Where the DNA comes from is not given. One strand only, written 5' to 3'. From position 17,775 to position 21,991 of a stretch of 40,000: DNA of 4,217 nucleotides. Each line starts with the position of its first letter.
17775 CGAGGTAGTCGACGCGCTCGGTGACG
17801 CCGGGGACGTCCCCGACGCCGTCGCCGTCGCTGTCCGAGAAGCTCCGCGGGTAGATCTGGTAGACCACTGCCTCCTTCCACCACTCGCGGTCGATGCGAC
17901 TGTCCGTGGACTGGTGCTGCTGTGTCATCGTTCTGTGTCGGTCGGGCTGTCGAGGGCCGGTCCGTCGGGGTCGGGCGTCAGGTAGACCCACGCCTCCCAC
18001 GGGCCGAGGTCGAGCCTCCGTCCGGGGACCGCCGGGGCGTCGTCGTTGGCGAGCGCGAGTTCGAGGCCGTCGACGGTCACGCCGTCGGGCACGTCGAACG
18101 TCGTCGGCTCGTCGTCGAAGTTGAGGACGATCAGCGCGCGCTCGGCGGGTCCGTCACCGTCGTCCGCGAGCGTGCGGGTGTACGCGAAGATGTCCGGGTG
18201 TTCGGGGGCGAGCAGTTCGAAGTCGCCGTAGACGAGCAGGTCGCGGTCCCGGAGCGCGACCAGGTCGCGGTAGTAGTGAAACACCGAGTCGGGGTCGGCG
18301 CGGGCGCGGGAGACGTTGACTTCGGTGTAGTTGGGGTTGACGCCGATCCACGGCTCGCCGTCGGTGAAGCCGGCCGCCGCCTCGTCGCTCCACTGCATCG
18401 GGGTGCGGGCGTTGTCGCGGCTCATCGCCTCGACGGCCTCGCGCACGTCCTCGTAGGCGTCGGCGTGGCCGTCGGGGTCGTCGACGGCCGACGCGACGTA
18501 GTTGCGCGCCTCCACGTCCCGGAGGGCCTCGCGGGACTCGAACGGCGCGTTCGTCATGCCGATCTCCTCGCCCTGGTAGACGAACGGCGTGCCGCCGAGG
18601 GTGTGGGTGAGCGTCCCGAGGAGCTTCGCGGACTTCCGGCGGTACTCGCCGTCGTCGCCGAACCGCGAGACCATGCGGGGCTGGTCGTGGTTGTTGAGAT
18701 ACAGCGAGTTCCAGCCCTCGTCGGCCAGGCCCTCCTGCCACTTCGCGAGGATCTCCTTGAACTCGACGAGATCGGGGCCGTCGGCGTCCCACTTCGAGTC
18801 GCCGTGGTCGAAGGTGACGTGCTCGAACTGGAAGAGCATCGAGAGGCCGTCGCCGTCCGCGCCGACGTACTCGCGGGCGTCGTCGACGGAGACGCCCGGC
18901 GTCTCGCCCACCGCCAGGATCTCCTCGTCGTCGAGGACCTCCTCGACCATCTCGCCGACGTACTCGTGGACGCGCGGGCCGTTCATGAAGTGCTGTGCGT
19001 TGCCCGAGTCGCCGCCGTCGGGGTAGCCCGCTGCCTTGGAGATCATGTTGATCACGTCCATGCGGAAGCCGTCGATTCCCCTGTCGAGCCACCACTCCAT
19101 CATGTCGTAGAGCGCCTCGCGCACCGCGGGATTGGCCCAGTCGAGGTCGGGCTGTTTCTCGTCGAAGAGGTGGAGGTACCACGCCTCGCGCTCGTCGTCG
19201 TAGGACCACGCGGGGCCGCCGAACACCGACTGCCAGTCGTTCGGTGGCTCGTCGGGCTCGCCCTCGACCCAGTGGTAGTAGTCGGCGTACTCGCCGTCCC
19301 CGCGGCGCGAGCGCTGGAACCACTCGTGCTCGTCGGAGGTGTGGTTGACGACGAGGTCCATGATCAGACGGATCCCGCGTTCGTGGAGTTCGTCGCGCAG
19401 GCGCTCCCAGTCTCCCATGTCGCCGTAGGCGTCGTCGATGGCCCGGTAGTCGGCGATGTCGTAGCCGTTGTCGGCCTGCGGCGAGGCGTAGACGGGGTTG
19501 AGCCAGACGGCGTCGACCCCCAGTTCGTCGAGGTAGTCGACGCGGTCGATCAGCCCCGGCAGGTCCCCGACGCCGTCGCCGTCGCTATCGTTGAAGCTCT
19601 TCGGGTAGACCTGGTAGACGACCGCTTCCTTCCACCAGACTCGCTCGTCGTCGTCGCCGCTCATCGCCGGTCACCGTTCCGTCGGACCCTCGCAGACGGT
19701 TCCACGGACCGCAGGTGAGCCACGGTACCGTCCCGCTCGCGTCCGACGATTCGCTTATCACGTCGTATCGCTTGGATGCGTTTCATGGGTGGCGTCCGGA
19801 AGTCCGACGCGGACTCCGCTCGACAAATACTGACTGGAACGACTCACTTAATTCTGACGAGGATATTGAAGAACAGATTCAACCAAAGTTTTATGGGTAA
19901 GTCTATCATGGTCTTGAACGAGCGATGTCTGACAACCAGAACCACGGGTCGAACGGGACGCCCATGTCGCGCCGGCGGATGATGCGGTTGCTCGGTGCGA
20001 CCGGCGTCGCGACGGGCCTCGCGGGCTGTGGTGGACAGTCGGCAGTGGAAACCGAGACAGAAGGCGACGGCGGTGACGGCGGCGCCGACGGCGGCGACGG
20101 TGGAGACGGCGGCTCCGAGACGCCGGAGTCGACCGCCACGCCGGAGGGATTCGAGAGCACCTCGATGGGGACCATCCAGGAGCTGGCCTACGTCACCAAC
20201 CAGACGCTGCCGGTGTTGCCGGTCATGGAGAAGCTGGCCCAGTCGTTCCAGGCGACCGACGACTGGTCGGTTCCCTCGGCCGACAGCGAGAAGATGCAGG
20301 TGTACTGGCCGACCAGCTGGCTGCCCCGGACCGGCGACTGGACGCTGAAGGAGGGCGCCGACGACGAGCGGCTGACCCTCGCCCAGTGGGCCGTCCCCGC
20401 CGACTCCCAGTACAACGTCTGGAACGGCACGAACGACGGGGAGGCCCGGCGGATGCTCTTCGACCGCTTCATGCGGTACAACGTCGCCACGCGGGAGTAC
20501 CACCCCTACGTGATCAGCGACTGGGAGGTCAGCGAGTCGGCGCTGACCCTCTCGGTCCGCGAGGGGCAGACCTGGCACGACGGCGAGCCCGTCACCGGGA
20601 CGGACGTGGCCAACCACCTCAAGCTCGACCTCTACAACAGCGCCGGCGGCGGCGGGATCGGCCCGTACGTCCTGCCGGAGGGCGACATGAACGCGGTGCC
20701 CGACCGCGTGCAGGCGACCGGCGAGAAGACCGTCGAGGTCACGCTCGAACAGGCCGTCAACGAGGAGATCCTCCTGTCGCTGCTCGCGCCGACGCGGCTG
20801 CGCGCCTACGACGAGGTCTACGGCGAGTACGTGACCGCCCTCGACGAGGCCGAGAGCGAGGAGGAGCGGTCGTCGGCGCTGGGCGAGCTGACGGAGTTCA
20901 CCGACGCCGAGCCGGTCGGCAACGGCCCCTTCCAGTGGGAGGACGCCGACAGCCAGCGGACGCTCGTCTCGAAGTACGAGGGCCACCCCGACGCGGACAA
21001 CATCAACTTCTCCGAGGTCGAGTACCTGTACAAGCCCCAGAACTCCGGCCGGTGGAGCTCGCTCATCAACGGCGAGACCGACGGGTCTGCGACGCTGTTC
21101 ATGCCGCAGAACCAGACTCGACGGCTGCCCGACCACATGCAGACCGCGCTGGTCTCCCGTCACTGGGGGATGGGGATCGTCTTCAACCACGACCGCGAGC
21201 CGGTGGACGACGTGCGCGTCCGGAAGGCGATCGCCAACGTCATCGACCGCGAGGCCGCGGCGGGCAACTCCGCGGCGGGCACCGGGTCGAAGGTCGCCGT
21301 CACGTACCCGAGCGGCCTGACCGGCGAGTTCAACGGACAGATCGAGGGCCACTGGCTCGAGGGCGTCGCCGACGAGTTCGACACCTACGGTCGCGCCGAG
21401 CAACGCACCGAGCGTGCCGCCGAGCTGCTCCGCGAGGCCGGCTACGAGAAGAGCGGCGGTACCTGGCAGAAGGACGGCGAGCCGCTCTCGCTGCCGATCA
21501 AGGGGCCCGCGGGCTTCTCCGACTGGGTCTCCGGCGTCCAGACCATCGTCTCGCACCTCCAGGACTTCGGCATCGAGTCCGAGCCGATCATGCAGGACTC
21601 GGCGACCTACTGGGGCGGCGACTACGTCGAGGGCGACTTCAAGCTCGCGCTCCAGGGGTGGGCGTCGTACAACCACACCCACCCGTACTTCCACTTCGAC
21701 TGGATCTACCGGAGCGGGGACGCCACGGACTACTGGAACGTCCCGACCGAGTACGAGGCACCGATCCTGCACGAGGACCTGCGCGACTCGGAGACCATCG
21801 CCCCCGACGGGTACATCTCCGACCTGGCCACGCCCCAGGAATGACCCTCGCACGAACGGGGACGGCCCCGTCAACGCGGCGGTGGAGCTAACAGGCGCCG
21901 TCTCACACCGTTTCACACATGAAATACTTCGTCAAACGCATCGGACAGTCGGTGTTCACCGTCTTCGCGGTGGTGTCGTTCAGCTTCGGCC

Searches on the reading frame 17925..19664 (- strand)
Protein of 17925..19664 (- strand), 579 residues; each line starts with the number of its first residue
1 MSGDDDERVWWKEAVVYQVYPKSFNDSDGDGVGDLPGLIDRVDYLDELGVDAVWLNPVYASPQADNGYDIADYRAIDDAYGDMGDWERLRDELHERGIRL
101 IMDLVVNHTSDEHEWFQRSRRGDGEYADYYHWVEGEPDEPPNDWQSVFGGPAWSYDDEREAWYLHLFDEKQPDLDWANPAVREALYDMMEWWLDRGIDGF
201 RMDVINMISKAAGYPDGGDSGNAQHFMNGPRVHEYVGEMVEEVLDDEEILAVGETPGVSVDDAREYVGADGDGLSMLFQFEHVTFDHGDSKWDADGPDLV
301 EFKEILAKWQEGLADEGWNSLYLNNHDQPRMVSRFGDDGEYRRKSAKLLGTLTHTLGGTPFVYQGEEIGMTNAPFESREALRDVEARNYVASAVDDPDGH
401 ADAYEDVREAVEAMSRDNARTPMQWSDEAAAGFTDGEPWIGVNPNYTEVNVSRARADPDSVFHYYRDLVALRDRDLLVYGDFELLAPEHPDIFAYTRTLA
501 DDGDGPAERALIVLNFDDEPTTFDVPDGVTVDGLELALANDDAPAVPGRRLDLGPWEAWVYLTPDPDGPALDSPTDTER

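Call 77: search_protein_families(library=pfam, proteins=[window:17925-19664:-], max_evalue=0.00001)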
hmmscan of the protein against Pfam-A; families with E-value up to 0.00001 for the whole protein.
window:17925-19664:- (579 aa): 2 families
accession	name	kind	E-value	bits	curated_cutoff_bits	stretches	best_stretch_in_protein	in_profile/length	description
PF00128.31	Alpha-amylase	-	8.8e-161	536.5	22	1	18-480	1-446/446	Alpha amylase, catalytic domain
PF16657.11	Malt_amylase_C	-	5.6e-09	36.4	27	1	480-558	1-73/75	Maltogenic Amylase, C-terminal domain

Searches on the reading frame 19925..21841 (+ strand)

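Call 77: search_protein_families(library=pfam, proteins=[window:19925-21841:+], max_evalue=0.00001)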
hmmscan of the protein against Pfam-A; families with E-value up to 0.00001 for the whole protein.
window:19925-21841:+ (639 aa): 1 family
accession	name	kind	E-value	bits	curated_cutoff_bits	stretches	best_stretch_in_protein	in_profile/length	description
PF00496.27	SBP_bac_5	-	5e-44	151.3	32.4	1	191-598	1-364/368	Bacterial extracellular solute-binding proteins, family 5 Middle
